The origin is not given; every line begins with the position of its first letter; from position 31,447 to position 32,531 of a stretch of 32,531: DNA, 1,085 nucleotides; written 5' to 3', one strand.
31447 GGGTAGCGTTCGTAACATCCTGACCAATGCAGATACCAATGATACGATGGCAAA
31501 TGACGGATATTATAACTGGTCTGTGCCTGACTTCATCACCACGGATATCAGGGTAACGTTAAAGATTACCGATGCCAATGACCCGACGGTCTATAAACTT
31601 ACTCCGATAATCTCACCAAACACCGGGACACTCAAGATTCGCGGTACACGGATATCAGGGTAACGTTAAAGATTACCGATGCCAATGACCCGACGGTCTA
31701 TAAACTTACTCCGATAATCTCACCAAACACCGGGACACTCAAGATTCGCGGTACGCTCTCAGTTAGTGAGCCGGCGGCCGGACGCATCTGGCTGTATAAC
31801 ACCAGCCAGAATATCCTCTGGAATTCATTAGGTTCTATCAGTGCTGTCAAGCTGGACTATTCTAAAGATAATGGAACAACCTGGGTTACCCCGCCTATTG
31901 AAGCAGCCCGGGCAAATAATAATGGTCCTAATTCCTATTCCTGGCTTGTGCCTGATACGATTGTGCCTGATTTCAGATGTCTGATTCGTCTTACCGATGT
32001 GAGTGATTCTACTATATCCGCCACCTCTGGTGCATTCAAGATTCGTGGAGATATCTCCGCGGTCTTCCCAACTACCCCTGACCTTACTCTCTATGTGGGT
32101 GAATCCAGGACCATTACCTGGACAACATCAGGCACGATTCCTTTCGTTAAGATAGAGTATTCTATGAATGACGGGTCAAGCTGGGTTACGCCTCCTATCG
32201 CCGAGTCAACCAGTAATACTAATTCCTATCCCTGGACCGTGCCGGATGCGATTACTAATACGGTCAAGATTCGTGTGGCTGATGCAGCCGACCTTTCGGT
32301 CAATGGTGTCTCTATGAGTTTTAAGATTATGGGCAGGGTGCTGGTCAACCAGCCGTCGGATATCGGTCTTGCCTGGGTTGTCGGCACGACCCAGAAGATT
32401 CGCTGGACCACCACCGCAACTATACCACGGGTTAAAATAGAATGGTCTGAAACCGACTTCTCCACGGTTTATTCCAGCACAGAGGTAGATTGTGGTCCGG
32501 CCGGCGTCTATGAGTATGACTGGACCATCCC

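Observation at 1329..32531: Orphan secretin module genetically coupled to a giant coiled-coil/TPR protein and a >7,400-aa Ig-repeat surface protein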

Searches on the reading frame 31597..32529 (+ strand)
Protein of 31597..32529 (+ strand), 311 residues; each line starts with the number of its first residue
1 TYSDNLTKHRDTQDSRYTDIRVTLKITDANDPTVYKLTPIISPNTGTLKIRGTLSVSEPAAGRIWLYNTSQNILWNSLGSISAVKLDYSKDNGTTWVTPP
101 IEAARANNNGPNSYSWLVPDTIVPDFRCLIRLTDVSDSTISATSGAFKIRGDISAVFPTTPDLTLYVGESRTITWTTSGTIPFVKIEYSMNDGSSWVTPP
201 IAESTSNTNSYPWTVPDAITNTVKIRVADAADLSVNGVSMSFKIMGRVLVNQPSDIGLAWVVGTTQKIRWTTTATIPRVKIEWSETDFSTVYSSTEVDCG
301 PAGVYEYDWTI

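Call 9: search_protein_families(library=pfam, proteins=[window:31597-32529:+], max_evalue=0.001)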
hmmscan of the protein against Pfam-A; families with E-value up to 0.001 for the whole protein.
window:31597-32529:+ (311 aa): 1 family
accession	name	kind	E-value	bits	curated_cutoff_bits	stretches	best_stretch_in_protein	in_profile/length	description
PF21471.3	Reelin_subrepeat-B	-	0.00044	20.5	27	0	184-227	60-106/127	Reelin subrepeat B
